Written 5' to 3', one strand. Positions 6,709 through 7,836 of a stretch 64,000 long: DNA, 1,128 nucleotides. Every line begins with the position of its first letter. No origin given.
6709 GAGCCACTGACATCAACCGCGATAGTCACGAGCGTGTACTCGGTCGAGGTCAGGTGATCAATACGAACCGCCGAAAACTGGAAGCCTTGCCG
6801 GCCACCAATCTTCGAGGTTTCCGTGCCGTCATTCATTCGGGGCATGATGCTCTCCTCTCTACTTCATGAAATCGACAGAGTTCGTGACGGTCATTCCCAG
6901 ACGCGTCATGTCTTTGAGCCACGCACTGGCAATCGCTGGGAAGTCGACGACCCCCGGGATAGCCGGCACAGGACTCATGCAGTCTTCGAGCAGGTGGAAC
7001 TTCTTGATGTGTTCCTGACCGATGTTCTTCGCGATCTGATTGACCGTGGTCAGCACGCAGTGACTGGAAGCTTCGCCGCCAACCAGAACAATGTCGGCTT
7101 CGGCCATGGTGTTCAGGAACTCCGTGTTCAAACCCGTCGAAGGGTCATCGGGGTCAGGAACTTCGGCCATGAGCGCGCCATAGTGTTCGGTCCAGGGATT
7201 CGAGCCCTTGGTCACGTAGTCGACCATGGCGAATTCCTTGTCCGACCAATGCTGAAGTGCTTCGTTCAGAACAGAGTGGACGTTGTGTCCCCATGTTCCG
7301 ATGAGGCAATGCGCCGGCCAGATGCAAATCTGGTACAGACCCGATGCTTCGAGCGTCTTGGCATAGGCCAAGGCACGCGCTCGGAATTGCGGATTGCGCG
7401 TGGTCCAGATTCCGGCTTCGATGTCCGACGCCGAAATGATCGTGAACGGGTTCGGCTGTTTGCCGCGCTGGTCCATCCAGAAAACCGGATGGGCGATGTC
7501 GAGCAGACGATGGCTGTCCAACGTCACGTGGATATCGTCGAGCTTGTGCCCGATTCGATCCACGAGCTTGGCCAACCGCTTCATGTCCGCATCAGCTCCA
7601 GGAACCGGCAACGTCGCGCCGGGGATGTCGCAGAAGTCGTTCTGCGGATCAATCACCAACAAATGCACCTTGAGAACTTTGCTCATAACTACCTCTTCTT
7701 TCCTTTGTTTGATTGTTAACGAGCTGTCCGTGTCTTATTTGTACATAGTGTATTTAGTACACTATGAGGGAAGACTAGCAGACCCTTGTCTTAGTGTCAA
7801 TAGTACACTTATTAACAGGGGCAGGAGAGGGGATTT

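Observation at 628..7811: NrtR-controlled NAD-metabolism island that also places a complete TerY-P-like vWA/PP2C/kinase triad under ADP-ribose-responsive control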

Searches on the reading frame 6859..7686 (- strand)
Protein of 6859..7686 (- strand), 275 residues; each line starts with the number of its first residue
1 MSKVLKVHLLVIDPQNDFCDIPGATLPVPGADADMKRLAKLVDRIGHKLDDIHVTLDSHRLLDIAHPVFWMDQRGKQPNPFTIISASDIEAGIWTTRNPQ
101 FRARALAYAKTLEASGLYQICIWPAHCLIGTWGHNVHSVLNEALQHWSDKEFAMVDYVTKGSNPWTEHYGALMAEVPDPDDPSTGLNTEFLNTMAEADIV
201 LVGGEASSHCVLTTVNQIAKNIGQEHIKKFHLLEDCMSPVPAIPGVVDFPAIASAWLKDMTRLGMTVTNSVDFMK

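Call 7: search_protein_families(library=pfam, proteins=[window:6859-7686:-], max_evalue=0.01)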
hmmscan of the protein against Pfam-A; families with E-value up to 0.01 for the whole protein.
window:6859-7686:- (275 aa): 1 family
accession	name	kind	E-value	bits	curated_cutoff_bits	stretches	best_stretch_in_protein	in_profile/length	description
PF00857.26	Isochorismatase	-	0.00031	21.3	27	0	9-60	3-52/175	Isochorismatase domain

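Call 8: search_protein_families(library=padloc, proteins=[window:6859-7686:-], max_evalue=0.01)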
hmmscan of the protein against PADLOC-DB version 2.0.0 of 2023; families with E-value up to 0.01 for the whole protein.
window:6859-7686:- (275 aa): 0 families

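Call 9: search_protein_families(library=ncbifam, proteins=[window:6859-7686:-], max_evalue=0.1)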
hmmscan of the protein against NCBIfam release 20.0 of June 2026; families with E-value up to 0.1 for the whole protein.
window:6859-7686:- (275 aa): 1 family
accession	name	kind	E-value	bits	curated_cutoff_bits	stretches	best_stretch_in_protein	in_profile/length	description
NF008623.0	PRK11609.1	equivalog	8.4e-08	32.3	174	1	113-216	74-162/213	bifunctional nicotinamidase/pyrazinamidase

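Call 10: search_protein_families(library=phrogs, proteins=[window:6859-7686:-], max_evalue=0.01)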
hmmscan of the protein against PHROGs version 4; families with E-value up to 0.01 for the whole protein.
window:6859-7686:- (275 aa): 1 family
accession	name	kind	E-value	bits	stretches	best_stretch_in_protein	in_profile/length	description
phrog_19305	-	unknown function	0.00017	22.5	0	8-65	5-62/199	-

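Call 32: search_solved_structures(query=window:6859-7686:-, max_evalue=1, show_alignments=2)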
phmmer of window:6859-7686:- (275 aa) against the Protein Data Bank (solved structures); distinct sequences matched with E-value up to 1: 6.
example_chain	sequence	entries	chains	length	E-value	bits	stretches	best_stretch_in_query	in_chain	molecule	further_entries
3pl1_A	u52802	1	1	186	0.0094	18.4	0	9-50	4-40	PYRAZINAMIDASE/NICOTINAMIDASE PNCA (PZase)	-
2h0r_A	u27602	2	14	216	0.013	18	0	121-172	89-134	Nicotinamidase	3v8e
29iv_A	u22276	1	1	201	0.099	15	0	122-141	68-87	nicotinamidase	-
2wt9_A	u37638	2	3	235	0.44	12.9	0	121-173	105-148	NICOTINAMIDASE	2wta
5ed8_A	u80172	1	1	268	0.54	12.6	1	124-160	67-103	MKIAA0668 protein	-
1ilw_A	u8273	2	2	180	1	11.7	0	9-58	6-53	180 aa long hypothetical Pyrazinamidase/nicotinamidase | 180aa long hypothetical Pyrazinamidase/Nicotinamidase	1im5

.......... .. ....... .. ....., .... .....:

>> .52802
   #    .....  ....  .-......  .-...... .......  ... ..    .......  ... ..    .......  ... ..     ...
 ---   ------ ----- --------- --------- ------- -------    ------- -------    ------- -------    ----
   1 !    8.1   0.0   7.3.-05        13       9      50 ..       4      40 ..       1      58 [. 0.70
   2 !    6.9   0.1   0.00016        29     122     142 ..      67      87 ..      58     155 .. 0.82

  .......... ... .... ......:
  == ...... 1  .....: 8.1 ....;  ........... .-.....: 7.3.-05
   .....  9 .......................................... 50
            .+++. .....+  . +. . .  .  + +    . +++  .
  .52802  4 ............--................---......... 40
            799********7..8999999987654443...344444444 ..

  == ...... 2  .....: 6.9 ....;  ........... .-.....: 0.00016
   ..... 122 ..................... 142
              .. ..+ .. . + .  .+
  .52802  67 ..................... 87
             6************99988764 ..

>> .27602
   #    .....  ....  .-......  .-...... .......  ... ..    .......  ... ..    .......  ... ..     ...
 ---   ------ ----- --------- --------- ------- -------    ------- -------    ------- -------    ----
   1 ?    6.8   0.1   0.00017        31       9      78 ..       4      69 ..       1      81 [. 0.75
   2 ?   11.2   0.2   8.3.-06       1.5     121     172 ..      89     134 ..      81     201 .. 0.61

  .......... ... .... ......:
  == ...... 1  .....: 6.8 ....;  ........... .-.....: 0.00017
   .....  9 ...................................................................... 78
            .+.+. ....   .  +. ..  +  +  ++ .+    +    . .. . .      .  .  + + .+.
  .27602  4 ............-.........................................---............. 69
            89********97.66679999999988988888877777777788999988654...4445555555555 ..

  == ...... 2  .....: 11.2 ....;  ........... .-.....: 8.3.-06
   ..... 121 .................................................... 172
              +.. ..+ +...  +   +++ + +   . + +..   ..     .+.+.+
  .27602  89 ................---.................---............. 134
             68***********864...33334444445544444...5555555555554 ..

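Call 86: find_homologous_proteins(query=window:6859-7686:-, max_evalue=0.001)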
Query window:6859-7686:- (275 aa): 7315 proteins with E <= 0.001 among 8000 candidates; the best 120 are listed.
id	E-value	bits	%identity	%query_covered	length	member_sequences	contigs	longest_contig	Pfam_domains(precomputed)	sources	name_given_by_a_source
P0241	5.4e-188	641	100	100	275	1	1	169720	-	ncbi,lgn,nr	ncbi:MAG: hypothetical protein KBC81_00230 [Candidatus Pacebacteria bacterium]|nr:hypothetical prote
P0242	2.0e-166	570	88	100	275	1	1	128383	-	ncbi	-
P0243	1.1e-157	541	82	100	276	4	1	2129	PF00857.27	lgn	-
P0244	8.7e-157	539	83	98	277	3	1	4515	-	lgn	-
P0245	7.4e-155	532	83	98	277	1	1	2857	PF00857.27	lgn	-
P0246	1.6e-154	531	81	100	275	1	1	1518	-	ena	-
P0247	2.3e-152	524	81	100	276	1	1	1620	PF00857.27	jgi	jgi:nicotinamidase-related amidase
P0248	1.1e-149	515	79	98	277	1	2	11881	-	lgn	-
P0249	1.1e-145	502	78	100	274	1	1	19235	-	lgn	-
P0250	1.6e-144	498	78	98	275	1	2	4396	PF00857.27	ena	-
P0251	2.6e-144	498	75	99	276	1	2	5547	PF00857.27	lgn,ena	-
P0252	3.3e-144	497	76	100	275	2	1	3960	PF00857.27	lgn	-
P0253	1.7e-143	495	79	96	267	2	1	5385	-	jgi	jgi:nicotinamidase-related amidase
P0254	5.3e-142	490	74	100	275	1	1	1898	-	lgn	-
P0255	5.9e-142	490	76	100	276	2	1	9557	PF00857.27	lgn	-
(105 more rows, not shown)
